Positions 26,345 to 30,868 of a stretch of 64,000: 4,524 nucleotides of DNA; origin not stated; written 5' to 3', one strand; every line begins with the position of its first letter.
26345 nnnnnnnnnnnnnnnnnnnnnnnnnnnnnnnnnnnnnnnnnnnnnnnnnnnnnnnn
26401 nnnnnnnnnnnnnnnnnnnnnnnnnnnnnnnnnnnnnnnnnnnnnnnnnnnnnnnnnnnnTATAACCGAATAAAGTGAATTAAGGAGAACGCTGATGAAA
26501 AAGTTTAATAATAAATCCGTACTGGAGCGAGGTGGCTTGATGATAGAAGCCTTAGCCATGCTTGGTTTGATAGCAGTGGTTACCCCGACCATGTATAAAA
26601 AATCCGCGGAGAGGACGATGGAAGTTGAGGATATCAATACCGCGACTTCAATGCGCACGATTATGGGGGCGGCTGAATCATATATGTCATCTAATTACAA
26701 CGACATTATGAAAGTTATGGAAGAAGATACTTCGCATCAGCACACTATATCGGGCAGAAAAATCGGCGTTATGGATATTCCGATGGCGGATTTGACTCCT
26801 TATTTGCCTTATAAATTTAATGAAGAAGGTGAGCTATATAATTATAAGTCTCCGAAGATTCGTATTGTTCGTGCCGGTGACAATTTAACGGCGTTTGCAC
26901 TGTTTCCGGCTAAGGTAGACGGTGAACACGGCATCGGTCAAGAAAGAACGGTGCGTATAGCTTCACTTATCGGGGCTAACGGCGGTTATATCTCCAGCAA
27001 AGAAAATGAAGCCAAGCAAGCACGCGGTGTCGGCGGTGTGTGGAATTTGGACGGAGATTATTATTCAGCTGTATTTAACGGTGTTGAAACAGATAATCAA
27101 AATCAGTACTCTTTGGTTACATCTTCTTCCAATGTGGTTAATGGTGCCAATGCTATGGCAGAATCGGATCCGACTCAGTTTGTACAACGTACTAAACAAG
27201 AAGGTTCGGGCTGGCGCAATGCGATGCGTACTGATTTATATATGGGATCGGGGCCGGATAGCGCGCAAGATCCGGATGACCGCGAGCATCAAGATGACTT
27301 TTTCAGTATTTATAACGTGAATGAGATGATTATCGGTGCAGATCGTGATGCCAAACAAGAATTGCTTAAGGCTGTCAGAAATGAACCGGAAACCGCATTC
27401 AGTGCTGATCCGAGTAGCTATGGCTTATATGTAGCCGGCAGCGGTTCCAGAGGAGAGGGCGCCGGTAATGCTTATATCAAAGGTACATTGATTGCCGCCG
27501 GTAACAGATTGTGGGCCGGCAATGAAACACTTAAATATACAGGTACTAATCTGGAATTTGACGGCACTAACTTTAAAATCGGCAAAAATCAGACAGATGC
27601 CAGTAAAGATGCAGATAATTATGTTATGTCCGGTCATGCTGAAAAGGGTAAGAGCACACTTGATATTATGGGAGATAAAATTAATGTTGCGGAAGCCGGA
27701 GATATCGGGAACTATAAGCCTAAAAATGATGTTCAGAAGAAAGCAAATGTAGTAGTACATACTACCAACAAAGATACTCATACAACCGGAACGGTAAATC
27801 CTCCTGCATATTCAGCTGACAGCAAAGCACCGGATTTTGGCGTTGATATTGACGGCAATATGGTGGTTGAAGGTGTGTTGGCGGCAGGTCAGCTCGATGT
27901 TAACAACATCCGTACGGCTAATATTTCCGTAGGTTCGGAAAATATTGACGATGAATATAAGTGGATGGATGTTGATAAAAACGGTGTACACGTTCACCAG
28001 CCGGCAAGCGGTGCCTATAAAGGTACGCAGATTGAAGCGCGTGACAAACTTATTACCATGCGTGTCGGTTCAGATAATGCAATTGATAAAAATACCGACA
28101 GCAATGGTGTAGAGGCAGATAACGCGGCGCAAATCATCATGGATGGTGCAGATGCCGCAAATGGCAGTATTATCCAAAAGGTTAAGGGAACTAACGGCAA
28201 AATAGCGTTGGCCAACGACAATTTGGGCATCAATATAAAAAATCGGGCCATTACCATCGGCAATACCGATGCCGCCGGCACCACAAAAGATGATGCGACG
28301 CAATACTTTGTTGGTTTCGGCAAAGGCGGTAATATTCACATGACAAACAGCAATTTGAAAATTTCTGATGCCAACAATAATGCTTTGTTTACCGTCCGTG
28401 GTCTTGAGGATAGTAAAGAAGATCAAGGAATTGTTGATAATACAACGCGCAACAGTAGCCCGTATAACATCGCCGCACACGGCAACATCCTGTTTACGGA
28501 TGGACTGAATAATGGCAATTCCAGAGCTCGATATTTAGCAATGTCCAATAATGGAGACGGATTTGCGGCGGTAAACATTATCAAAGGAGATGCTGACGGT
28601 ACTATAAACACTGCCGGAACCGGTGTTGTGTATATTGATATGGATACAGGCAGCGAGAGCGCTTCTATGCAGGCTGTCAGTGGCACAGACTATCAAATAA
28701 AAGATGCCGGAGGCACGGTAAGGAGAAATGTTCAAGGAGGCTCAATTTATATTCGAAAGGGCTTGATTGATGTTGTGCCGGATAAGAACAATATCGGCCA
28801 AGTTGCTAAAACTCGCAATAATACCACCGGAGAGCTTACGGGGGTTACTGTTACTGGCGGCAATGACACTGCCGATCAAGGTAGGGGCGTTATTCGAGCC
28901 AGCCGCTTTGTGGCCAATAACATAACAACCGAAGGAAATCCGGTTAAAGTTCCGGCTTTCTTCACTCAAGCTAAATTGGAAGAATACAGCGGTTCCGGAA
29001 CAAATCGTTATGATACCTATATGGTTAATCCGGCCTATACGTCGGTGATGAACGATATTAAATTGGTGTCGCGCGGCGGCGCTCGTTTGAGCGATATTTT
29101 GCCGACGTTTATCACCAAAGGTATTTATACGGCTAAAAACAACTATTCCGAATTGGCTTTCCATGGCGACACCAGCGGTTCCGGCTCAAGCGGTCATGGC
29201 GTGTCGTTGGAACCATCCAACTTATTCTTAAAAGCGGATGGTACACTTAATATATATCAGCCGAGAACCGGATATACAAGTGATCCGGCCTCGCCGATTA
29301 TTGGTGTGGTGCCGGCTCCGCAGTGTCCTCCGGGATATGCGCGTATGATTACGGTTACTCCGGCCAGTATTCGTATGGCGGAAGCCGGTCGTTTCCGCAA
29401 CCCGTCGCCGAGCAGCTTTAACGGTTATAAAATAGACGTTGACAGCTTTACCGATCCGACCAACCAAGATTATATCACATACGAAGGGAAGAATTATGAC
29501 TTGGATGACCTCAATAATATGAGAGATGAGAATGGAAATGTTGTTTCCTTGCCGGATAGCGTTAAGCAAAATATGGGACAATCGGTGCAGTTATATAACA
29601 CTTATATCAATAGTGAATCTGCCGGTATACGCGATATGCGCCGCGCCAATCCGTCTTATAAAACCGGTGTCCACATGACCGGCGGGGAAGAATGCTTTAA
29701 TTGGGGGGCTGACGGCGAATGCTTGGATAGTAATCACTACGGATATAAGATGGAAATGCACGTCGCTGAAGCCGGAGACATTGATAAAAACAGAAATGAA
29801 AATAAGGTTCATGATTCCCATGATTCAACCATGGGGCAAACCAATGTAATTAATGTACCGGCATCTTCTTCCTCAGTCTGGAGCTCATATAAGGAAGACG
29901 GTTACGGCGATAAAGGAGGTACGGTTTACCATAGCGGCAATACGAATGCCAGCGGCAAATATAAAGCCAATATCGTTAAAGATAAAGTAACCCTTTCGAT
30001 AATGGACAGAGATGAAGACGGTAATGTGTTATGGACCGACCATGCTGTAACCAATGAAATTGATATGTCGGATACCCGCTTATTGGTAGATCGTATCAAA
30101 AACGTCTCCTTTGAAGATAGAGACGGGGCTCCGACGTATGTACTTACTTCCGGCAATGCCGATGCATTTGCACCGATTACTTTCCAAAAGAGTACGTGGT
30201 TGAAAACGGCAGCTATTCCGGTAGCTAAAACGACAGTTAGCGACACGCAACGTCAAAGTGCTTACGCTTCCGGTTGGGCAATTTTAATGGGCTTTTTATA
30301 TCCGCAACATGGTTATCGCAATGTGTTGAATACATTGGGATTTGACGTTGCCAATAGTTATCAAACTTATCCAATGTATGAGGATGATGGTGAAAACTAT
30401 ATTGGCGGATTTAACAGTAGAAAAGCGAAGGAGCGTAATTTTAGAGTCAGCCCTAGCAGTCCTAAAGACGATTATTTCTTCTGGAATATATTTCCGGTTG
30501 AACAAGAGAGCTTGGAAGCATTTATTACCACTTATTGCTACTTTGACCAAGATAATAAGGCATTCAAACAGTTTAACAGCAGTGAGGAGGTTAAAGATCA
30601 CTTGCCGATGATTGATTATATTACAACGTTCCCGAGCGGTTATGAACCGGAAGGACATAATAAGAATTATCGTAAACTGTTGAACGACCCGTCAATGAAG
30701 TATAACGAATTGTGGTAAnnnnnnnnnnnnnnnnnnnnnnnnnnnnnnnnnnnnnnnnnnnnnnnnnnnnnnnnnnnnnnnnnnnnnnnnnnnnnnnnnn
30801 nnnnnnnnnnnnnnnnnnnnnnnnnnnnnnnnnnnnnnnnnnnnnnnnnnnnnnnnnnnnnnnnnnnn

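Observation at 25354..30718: Operon encoding a 1407-aa protein with a prepilin-type N-terminus: a giant pilin-like adhesin candidate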

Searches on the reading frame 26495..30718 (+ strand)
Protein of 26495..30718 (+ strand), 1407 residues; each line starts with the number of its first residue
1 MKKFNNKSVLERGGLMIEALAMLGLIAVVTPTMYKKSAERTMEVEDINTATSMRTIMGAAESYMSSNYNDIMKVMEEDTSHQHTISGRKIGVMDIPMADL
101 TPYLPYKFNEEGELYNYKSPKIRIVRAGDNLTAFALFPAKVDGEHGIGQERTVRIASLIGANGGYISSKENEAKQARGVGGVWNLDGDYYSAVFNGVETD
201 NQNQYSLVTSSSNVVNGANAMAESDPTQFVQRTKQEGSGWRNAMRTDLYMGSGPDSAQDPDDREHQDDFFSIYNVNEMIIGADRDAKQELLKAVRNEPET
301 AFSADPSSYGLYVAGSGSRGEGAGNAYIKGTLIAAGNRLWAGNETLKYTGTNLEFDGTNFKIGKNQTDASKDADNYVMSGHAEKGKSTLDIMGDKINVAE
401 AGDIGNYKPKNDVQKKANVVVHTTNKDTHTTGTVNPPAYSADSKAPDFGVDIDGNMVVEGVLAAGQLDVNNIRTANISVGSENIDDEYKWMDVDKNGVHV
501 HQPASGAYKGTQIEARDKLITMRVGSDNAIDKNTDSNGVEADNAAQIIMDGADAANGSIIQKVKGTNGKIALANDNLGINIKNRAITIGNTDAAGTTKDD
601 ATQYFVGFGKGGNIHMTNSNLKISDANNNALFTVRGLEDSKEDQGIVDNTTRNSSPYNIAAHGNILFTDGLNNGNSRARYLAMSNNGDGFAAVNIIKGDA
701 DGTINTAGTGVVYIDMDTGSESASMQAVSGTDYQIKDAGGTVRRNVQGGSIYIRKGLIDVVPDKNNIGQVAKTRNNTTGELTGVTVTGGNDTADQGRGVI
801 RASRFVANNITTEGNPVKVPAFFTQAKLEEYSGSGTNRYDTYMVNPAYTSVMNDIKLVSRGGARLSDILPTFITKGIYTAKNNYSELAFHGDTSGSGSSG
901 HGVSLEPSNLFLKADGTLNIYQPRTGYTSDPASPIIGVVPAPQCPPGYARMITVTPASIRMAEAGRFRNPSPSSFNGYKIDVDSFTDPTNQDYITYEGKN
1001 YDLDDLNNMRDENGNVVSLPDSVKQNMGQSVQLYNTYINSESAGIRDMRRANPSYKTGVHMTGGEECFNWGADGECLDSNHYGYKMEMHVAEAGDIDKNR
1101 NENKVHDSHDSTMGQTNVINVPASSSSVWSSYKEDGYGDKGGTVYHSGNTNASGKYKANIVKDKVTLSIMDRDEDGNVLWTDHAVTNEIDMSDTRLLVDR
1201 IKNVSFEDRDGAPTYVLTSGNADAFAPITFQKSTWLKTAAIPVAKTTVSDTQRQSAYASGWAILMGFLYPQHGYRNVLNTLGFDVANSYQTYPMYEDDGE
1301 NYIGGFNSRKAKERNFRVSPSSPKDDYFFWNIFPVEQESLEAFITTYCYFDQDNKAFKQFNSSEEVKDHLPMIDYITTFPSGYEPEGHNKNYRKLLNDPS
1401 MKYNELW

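Call 3: search_protein_families(library=pfam, proteins=[window:26495-30718:+], max_evalue=1)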
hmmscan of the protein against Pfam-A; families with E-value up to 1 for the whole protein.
window:26495-30718:+ (1407 aa): 0 families

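Call 4: search_protein_families(library=ncbifam, proteins=[window:26495-30718:+], max_evalue=1)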
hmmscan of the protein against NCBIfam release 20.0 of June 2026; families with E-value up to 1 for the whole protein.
window:26495-30718:+ (1407 aa): 0 families

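Call 6: find_homologous_proteins(query=window:26495-30718:+)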
Query window:26495-30718:+ (1407 aa): 721 proteins with E <= 0.001 among 8000 candidates; the best 120 are listed.
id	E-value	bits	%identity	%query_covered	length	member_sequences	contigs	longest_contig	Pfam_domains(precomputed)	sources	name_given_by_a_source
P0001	0.0e+0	3193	100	100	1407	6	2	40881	-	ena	-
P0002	0.0e+0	1529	56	100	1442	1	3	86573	-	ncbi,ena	-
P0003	0.0e+0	1438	54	100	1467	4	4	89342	-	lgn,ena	-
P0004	0.0e+0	1427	53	100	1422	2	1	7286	-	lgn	-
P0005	0.0e+0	1275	50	100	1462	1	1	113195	-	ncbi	-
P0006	1.7e-270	919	41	100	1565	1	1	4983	-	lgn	-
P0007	1.0e-243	830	39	100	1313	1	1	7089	-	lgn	-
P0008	2.9e-235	802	43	76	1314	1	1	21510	-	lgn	-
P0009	1.2e-223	764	42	76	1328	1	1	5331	-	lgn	-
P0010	1.5e-214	733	40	76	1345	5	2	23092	-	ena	-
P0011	6.4e-186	639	40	70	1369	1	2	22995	-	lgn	-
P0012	3.4e-180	620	39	70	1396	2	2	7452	-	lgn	-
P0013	7.5e-178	612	37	70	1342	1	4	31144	-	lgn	-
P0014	1.1e-176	608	37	70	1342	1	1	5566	-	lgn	-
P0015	3.9e-176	606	37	69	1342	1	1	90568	-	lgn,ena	-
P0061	4.9e-156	539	36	69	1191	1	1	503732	-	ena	-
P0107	1.7e-142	495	36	36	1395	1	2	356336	-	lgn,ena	-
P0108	2.2e-142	494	38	36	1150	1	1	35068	-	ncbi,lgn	-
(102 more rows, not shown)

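Call 10: find_encoding_contigs(protein=P0061, flank=10000, max_places=2)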
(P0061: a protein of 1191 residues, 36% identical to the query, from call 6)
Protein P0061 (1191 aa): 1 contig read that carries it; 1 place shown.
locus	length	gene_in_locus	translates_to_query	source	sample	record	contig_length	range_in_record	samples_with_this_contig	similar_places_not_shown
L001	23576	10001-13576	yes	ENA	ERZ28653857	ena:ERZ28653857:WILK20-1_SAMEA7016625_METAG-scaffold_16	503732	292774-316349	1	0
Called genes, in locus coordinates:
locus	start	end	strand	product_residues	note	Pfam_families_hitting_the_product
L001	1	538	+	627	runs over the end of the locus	-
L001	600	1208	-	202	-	-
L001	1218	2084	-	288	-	-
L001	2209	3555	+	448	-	PF01134:GIDA, PF01266:DAO (weak), PF13450:NAD_binding_8 (weak)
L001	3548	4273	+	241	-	-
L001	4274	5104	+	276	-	PF00494:SQS_PSY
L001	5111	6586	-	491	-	PF00149:Metallophos, PF02872:5_nucleotid_C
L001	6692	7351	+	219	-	-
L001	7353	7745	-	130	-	-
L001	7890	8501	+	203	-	-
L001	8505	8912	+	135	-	-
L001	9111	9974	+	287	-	-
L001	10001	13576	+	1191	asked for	-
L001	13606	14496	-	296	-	-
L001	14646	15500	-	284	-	PF17848:Zn_ribbon_ACC, PF01039:Carboxyl_trans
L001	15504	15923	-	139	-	-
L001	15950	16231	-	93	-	PF00216:Bac_DNA_binding, PF18291:HU-HIG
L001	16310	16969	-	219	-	PF00814:TsaD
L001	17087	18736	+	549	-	PF00989:PAS (faint), PF12860:PAS_7 (faint), PF13188:PAS_8 (faint)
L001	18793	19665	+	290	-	-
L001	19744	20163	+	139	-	-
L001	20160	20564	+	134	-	PF03610:EIIA-man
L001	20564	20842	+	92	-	PF00381:PTS-HPr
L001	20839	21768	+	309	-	PF01555:N6_N4_Mtase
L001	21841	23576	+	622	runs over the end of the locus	PF06480:FtsH_ext, PF06068:TIP49 (faint), PF13191:AAA_16 (faint), PF00004:AAA, PF07728:AAA_5 (weak), PF17862:AAA_lid_3, PF01434:Peptidase_M41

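Call 11: find_encoding_contigs(protein=P0107, flank=10000, max_places=2)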
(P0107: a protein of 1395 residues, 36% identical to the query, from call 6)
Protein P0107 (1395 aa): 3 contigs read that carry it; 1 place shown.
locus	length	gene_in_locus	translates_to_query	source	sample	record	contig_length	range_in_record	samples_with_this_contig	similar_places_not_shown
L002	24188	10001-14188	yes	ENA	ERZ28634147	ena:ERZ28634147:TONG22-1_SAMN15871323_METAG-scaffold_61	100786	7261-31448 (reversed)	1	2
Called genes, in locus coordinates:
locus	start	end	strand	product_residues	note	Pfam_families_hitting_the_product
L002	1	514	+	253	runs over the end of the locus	PF11306:DUF3108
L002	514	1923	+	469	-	PF01136:Peptidase_U32, PF16325:Peptidase_U32_C (faint)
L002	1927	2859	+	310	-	PF01715:IPPT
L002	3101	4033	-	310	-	-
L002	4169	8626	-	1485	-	-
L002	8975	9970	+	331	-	-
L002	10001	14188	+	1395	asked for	-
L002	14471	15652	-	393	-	PF00871:Acetate_kinase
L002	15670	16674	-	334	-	PF01515:PTA_PTB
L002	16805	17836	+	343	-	-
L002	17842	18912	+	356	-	PF01594:AI-2E_transport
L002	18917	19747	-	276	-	PF05307:Bundlin (weak), PF08805:PilS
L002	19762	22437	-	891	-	PF07517:SecA_DEAD, PF00270:DEAD, PF01043:SecA_PP_bind, PF21090:P-loop_SecA, PF07516:SecA_SW, PF02810:SEC-C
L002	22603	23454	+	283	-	PF13623:SurA_N_2 (weak), PF13624:SurA_N_3 (weak), PF00639:Rotamase, PF13145:Rotamase_2, PF13616:Rotamase_3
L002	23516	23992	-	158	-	PF03938:OmpH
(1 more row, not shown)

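Call 66: search_protein_families(library=pfam, alignment_id=A5, max_evalue=0.01)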
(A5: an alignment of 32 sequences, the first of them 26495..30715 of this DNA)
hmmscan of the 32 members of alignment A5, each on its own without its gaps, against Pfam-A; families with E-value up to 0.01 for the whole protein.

A. member 1, window:26495-30715:+ (1407 aa): 0 families

B. families by the number of members that match (of 32 scanned): 1 family
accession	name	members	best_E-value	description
PF04917.17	Shufflon_N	1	3.4e-05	Bacterial shufflon protein, N-terminal constant region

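Call 97: search_protein_families(library=pfam, proteins=[L001:10001-11200:+], max_evalue=1)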
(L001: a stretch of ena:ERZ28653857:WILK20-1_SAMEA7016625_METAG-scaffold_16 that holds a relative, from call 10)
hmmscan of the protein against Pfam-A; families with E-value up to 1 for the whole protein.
L001:10001-11200:+ (400 aa): 0 families

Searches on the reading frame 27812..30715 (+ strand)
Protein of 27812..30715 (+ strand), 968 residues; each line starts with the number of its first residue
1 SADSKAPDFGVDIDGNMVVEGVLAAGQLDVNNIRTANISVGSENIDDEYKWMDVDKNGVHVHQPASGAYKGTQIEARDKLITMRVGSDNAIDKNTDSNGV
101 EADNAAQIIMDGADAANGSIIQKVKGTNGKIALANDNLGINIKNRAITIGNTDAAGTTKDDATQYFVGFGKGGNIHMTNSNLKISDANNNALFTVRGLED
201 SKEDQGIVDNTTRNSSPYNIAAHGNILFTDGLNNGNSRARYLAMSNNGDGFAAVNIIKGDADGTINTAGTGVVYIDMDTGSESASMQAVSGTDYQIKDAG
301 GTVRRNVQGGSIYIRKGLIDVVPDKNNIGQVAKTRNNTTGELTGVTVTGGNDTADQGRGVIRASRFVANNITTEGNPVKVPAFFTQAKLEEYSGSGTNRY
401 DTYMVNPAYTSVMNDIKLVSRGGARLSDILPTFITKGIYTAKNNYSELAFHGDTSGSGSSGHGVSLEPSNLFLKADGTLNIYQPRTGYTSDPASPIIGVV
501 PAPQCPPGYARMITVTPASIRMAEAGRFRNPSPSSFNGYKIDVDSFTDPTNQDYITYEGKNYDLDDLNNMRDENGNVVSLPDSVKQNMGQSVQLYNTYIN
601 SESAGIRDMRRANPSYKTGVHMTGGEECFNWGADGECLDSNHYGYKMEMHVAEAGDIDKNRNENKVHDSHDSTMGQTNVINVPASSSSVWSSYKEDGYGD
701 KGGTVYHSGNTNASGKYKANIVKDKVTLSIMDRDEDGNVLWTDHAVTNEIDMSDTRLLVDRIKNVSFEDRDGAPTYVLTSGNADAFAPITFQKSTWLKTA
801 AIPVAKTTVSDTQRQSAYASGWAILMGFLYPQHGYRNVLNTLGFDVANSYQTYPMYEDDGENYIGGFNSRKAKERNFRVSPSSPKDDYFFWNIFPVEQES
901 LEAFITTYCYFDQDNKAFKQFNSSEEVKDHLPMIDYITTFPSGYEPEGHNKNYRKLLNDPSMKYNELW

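Call 40: predict_structure(alignment_id=A4)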
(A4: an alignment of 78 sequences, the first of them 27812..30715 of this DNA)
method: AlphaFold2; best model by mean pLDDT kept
length: 968 residues; sequences in the alignment: 78
mean_pLDDT: 61.9   pTM: 0.42
mean pLDDT of the five models: 61.9, 61.2, 58.3, 55.6, 55.5
residues with pLDDT >= 90: 13; 70-90: 321; 50-70: 404; < 50: 230
segments of 3 or more residues with pLDDT < 50: 1-12, 14-16, 362-367, 404-431, 456-463, 524-527, 534-553, 620-628, 641-729, 744-770, 960-968
pLDDT, mean of each block of 10 residues (from residue 1): 39 49 61 76 72 84 63 81 76 61 82 66 78 79 82 71 76 81 85 82 64 71 75 62 72 66 56 68 63 61 66 69 68 74 62 54 48 62 70 65 44 35 39 77 80 48 56 79 59 84 75 85 53 44 36 59 63 72 62 55 54 59 44 55 39 37 35 34 33 32 32 35 43 62 47 36 42 56 56 72 82 76 88 75 66 54 62 52 60 79 88 59 64 62 72 62 44
secondary structure, 60 per line:
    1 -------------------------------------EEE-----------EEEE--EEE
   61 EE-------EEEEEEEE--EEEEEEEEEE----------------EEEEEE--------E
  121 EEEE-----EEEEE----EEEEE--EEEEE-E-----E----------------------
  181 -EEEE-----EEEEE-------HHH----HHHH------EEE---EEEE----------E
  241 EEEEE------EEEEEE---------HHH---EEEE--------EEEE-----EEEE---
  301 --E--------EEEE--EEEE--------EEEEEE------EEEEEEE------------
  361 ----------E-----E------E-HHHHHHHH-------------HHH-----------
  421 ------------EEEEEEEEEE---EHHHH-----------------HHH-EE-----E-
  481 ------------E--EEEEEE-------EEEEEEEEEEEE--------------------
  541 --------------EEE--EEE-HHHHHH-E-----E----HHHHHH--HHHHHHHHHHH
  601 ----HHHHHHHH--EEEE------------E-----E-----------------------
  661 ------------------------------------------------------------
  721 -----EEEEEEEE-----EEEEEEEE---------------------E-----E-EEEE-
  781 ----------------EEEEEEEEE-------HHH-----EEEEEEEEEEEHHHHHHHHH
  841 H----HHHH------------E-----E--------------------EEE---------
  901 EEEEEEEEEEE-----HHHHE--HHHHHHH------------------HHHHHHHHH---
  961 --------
elements in order (helices of 4 or more, strands of 3 or more residues): E38-40 E52-55 E58-62 E70-77 E80-89 E106-111 E120-124 E130-134 E139-143 E146-150 E182-185 E191-195 H210-213 E220-222 E226-229 E240-245 E252-257 E273-276 E285-288 E294-297 E312-315 E318-321 E330-335 E342-348 H386-393 E433-442 H447-450 E496-501 E509-520 E555-557 E560-562 H564-569 H582-587 H590-600 H605-612 E615-618 E726-733 E739-746 E776-779 E797-805 E821-831 H832-841 H846-849 E889-891 E901-911 H917-920 H924-930 H949-957

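Call 47: fold_search(model_id=the predicted structure, library=pdb)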
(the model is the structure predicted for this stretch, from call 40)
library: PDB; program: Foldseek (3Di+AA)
matches with E <= 10: 327; with E <= 0.001: 0
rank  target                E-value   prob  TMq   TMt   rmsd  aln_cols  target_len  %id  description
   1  6orj                  1.5e-01  0.11  0.04  0.12  15.6       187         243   12  Central spike of phiKZ phage tail (released 2019-06-19)
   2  7rxq_A                1.7e-01  0.90  0.07  0.19   6.2       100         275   10  Crystal structure of junctophilin-2 in complex with a CaV1.1 peptide (released 2022-02-23)
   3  2m3x_MODEL_1_A        3.5e-01  0.35  0.04  0.18  10.9        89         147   11  Solution structure of Ph1500: a homohexameric protein centered on a 12-bladed beta-propeller (released 2014-01-29)
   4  4s37_R                4.1e-01  0.20  0.06  0.26  13.5       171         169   18  Crystal structure of R2 pyocin membrane-piercing spike (released 2016-01-27)
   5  4s37_B                4.3e-01  0.25  0.06  0.25  12.4       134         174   17  Crystal structure of R2 pyocin membrane-piercing spike (released 2016-01-27)
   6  4s37_I                4.3e-01  0.25  0.06  0.24  12.1       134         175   17  Crystal structure of R2 pyocin membrane-piercing spike (released 2016-01-27)
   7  9xph_I                4.3e-01  0.08  0.04  0.10  16.2       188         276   10  The structure of baseplate central region of phage phikz (released 2026-02-11)
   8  3pbp_A                4.8e-01  0.09  0.03  0.06  14.7        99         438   12  Structure of the yeast heterotrimeric Nup82-Nup159-Nup116 nucleoporin complex (released 2011-10-26)
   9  9lvk_K                4.8e-01  0.08  0.04  0.05  14.4       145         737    8  Cryo-EM structure of CASTOR1 bound human GATOR2 complex (released 2025-08-13)
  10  4uzr_A                5.1e-01  0.33  0.04  0.19  10.4        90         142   12  Crystal Structure of Pyrococcus horikoshii Ph1500 (released 2015-10-07)
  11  4s37_C                5.1e-01  0.16  0.06  0.26  13.7       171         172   18  Crystal structure of R2 pyocin membrane-piercing spike (released 2016-01-27)
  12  3pbp_D                5.1e-01  0.08  0.03  0.06  14.7        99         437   12  Structure of the yeast heterotrimeric Nup82-Nup159-Nup116 nucleoporin complex (released 2011-10-26)
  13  4s37_M                5.4e-01  0.21  0.06  0.25  12.4       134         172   17  Crystal structure of R2 pyocin membrane-piercing spike (released 2016-01-27)
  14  4s37_D                5.7e-01  0.21  0.06  0.25  12.4       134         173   17  Crystal structure of R2 pyocin membrane-piercing spike (released 2016-01-27)
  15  4s37_A                5.7e-01  0.14  0.06  0.25  14.3       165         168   14  Crystal structure of R2 pyocin membrane-piercing spike (released 2016-01-27)
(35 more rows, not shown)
